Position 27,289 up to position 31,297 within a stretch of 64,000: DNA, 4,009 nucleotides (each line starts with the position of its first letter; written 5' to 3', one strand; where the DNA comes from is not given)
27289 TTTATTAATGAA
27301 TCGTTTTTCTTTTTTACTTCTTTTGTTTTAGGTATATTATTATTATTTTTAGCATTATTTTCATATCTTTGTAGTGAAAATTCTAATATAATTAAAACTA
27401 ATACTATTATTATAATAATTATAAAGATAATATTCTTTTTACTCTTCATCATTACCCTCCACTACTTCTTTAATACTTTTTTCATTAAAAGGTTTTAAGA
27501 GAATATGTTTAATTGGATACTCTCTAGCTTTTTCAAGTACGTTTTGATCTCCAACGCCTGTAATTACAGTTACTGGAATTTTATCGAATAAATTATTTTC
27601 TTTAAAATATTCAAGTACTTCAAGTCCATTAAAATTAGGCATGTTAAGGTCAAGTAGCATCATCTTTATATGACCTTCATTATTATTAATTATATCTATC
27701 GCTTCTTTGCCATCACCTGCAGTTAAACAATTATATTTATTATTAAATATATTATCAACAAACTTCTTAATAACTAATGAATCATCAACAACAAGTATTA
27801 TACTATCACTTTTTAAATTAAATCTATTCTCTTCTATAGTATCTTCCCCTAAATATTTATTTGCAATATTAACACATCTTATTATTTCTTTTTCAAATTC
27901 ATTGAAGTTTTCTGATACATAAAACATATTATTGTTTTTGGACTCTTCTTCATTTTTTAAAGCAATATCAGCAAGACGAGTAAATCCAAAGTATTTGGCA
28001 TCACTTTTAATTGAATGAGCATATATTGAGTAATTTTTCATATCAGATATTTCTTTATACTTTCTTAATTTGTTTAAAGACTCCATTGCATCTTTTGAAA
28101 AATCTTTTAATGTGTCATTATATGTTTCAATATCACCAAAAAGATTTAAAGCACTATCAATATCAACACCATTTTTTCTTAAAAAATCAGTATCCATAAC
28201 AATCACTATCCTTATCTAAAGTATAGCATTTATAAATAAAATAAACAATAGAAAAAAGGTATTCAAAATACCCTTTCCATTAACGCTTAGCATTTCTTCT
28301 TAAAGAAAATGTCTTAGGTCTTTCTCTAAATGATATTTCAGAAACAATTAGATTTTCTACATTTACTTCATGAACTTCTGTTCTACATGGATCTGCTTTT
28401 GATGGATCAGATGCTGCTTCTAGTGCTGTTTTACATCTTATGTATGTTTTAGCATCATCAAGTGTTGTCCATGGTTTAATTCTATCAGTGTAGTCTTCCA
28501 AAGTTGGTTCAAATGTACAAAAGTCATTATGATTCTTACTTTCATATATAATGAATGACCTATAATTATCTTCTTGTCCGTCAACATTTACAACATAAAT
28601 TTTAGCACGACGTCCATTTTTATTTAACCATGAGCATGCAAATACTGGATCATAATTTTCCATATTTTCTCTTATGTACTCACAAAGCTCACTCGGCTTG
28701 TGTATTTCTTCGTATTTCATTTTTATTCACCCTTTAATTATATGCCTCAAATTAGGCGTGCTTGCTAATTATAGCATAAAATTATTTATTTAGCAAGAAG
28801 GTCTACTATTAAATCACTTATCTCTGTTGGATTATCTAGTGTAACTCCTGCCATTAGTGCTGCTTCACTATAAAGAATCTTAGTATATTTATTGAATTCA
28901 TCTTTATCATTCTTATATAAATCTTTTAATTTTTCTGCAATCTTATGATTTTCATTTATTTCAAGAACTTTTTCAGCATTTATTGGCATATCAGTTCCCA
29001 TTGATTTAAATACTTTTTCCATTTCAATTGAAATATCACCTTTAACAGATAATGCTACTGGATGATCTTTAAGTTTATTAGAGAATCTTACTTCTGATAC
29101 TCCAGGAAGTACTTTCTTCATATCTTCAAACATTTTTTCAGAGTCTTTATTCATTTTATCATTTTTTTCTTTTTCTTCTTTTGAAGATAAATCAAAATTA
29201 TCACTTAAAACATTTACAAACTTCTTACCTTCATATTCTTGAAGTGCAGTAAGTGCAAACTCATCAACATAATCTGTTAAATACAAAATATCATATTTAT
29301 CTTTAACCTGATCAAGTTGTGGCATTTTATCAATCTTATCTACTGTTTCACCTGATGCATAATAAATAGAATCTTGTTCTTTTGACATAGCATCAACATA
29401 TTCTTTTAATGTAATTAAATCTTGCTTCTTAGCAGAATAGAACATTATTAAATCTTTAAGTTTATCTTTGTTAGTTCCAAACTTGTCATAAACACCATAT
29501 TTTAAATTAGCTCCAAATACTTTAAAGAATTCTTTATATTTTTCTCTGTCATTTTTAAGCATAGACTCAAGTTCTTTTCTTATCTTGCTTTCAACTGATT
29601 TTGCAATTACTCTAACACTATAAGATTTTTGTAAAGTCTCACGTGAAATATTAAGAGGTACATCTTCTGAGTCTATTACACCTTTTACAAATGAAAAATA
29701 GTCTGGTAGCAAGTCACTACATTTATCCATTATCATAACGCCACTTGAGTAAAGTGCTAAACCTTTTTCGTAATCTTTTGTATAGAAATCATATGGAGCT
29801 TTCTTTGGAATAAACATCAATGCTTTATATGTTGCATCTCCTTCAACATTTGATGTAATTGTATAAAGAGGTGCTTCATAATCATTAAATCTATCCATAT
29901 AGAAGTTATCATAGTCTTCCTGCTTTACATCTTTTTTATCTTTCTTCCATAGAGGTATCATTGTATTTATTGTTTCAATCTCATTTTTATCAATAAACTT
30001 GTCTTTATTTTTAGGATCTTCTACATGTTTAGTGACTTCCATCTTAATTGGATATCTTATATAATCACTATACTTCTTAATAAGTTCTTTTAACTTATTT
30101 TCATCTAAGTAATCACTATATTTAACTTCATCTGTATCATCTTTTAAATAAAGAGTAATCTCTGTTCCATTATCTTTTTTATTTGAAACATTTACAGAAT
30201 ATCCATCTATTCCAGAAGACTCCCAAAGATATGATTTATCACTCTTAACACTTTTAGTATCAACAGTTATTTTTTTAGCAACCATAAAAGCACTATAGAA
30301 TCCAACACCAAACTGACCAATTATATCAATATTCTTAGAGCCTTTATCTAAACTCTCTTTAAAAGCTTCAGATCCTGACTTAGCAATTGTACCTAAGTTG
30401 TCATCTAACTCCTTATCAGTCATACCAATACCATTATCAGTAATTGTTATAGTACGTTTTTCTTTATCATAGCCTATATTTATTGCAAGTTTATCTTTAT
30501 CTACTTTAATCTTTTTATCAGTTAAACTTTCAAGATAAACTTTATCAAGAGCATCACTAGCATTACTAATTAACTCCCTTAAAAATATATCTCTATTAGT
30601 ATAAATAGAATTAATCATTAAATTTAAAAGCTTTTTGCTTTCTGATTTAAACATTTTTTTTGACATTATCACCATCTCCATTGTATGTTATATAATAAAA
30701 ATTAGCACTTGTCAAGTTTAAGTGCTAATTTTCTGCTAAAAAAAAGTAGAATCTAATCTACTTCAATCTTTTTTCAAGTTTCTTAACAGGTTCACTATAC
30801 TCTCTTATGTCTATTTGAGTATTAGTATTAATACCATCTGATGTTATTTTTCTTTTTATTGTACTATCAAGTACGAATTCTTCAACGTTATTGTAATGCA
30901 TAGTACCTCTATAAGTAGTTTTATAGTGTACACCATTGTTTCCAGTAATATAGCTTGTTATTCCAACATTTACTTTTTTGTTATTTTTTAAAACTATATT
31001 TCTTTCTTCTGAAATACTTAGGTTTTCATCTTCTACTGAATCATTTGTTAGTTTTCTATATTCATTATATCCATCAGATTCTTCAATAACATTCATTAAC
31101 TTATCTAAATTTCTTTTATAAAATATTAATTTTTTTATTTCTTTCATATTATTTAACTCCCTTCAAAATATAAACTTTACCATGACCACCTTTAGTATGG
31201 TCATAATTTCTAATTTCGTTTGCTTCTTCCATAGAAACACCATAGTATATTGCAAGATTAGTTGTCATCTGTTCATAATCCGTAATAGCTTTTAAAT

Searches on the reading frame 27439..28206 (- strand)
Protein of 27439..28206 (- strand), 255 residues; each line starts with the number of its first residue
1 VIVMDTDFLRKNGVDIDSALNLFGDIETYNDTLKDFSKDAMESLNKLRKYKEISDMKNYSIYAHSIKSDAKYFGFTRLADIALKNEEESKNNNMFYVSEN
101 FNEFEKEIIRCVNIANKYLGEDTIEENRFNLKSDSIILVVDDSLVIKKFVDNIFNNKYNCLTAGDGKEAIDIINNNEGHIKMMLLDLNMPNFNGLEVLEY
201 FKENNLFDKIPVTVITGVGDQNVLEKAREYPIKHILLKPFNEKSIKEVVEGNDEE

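Call 3: search_protein_families(library=pfam, proteins=[window:27439-28206:-], max_evalue=1)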
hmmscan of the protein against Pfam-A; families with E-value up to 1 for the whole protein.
window:27439-28206:- (255 aa): 3 families
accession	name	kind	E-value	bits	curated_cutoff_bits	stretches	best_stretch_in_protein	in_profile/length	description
PF00072.30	Response_reg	-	1.2e-19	70.9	30.2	1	137-249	1-110/111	Response regulator receiver domain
PF01627.28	Hpt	-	3.7e-05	24.3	24.6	1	33-87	3-57/84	Hpt domain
PF20274.4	cREC_REC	-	0.032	15.4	27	1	149-211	4-66/88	Cyclic-phosphate processing Receiver domain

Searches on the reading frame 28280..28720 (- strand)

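Call 3: search_protein_families(library=pfam, proteins=[window:28280-28720:-], max_evalue=1)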
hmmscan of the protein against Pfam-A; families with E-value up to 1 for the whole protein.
window:28280-28720:- (146 aa): 2 families
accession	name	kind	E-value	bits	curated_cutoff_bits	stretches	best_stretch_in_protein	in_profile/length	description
PF10420.15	IL12p40_C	-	0.0052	17.7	25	1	14-50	2-38/84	Cytokine interleukin-12p40 C-terminus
PF03939.18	Ribosomal_L23eN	-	0.14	12.7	27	1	133-145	31-43/51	Ribosomal protein L23, N-terminal domain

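Call 4: search_protein_families(library=padloc, proteins=[window:28280-28720:-], max_evalue=1)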
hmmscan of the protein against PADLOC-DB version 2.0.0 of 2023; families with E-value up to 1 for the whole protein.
window:28280-28720:- (146 aa): 0 families

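Call 5: search_protein_families(library=phrogs, proteins=[window:28280-28720:-], max_evalue=1)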
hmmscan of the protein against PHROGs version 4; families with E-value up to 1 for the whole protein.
window:28280-28720:- (146 aa): 0 families

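Call 6: search_protein_families(library=ncbifam, proteins=[window:28280-28720:-], max_evalue=1)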
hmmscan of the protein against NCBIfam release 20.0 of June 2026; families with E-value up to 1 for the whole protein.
window:28280-28720:- (146 aa): 0 families

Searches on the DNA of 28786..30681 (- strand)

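Call 32: search_dna_similar(query=window:28786-30681:-, collection=plasmids, mode=near, max_rows=5)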
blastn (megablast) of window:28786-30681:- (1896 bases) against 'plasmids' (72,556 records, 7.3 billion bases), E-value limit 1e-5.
No match.

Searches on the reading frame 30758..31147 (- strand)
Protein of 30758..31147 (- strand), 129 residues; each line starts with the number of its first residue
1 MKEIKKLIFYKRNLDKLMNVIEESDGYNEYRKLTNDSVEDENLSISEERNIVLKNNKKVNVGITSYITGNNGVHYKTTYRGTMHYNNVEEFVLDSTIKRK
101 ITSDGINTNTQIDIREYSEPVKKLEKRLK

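Call 3: search_protein_families(library=pfam, proteins=[window:30758-31147:-], max_evalue=1)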
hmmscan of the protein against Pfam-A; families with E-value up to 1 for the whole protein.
window:30758-31147:- (129 aa): 2 families
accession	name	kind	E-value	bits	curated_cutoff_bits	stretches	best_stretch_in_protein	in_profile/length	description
PF16487.10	ArgoMid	-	0.17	12.6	27.5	1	81-128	32-77/83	Mid domain of argonaute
PF09166.15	Biliv-reduc_cat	-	0.2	12.5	24.5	1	22-67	58-105/113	Biliverdin reductase, catalytic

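Call 4: search_protein_families(library=padloc, proteins=[window:30758-31147:-], max_evalue=1)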
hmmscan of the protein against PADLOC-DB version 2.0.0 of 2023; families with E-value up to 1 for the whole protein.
window:30758-31147:- (129 aa): 0 families

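Call 5: search_protein_families(library=phrogs, proteins=[window:30758-31147:-], max_evalue=1)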
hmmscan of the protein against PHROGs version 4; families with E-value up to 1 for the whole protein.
window:30758-31147:- (129 aa): 3 families
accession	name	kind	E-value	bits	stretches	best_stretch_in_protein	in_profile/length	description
phrog_20843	-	unknown function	0.0016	18.8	1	4-104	207-308/352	-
phrog_16137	-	unknown function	0.061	14.3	1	43-104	4-63/125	-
phrog_17749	-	unknown function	0.1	14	1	29-66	5-42/74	-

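Call 6: search_protein_families(library=ncbifam, proteins=[window:30758-31147:-], max_evalue=1)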
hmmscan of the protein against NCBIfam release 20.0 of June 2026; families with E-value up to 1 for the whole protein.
window:30758-31147:- (129 aa): 0 families

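Call 67: search_solved_structures(query=window:30761-31147:-, max_evalue=1)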
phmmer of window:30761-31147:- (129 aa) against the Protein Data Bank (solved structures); distinct sequences matched with E-value up to 1: 2.
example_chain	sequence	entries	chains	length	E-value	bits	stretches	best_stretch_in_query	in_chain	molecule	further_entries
9h74_A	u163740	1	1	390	0.036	17.7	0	40-118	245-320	Eukaryotic translation initiation factor 2 subunit 1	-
1dyp_A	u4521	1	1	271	0.46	14.1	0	65-119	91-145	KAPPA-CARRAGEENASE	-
